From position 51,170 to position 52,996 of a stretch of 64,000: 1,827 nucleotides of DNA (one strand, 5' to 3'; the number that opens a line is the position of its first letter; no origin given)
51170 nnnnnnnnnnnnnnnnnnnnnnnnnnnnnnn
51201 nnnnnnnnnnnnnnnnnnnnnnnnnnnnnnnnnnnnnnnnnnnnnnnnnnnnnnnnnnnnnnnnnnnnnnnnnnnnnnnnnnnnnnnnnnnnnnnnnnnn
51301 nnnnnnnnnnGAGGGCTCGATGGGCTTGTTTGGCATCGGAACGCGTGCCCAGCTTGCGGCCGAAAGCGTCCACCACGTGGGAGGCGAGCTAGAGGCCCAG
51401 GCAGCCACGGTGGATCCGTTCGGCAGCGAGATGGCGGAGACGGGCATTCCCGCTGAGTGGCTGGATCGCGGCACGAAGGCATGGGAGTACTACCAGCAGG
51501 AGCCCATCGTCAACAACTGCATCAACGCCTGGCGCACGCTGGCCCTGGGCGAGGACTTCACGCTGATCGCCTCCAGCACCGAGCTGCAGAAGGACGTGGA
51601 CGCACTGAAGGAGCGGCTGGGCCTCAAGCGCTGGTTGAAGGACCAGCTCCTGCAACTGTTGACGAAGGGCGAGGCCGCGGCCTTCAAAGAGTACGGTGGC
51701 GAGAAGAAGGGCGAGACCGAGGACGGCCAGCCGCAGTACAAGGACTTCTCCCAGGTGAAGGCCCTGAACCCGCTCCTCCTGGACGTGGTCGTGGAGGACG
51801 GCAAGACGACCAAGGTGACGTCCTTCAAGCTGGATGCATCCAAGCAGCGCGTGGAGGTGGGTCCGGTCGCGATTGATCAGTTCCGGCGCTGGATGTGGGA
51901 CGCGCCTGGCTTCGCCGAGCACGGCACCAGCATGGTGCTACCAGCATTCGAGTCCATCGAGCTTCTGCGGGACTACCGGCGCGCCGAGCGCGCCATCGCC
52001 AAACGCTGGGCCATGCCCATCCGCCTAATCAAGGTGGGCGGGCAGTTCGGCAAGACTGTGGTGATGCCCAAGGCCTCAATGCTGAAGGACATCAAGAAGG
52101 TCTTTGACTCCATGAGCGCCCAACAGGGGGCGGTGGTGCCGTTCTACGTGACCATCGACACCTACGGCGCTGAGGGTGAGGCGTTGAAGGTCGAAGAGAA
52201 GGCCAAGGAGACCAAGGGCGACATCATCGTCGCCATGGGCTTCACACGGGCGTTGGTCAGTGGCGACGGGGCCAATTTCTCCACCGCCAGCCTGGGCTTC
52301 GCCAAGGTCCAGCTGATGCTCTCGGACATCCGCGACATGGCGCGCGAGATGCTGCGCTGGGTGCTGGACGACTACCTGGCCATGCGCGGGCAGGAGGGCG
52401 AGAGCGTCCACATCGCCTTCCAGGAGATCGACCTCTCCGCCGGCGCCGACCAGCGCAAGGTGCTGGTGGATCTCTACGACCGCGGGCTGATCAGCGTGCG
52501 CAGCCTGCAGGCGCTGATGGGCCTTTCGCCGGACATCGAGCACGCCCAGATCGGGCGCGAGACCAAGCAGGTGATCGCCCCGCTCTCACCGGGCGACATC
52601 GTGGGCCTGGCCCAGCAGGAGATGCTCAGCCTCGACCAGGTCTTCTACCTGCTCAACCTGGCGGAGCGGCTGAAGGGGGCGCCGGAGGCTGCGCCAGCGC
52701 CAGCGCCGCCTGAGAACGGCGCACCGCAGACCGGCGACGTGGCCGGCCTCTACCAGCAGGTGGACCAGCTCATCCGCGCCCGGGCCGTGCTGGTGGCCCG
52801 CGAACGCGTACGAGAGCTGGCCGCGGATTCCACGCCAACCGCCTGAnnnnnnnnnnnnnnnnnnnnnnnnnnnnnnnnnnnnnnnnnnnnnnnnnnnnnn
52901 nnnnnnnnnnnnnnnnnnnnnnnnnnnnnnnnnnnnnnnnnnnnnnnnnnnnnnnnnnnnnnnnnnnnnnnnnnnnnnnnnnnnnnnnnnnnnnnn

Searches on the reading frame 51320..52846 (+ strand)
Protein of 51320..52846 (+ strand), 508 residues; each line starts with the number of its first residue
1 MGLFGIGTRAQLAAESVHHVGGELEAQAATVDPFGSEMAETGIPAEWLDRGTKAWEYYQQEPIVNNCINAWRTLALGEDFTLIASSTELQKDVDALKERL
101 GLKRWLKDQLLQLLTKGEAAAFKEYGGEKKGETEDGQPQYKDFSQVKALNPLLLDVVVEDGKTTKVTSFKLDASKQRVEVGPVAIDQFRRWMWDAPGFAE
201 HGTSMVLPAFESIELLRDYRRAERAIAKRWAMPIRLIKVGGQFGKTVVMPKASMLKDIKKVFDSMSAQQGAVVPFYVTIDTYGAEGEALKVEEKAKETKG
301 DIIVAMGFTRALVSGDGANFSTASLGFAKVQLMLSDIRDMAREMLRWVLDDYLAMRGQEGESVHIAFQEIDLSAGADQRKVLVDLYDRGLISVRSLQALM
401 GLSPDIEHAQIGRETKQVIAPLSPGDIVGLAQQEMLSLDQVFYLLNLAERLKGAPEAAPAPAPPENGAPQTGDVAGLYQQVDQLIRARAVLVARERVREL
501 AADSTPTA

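Call 59: search_protein_families(library=phrogs, proteins=[window:51320-52846:+], max_evalue=0.001)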
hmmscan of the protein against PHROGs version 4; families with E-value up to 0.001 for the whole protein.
window:51320-52846:+ (508 aa): 2 families
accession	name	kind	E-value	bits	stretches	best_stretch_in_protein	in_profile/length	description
phrog_2739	-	head and packaging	1.5e-26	94.1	1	201-416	239-451/501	portal protein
phrog_9232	-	head and packaging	6.4e-07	29.6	1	200-420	215-443/502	portal protein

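Call 93: find_related_loci(query=window:51320-52846:+, collection=viral_contigs, flank=10000)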
Query window:51320-52846:+ (508 aa) in viral_contigs; peptide patterns used: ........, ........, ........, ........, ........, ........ (x = any residue, [..] = any of these).
22 stretches matched a pattern; 4 encode a relative of the query (tblastn E <= 1e-3); 3 distinct loci.
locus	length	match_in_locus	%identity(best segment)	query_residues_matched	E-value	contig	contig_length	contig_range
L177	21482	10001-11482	77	2-502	0e+0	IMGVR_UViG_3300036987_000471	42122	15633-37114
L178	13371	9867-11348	77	2-502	0e+0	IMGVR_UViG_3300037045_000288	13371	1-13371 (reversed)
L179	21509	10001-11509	84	3-503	0e+0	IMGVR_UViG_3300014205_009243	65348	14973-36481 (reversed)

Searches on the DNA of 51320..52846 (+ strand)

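Call 94: search_with_rna_model(model_id=R2, sources=[L177, L178, L179], filters=off, max_evalue=1)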
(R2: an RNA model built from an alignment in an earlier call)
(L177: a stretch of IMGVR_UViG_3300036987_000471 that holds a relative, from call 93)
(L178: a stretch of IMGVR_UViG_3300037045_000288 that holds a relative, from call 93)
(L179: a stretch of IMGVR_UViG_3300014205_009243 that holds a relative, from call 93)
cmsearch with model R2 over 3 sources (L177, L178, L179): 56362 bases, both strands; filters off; matches with E-value up to 1: 0.
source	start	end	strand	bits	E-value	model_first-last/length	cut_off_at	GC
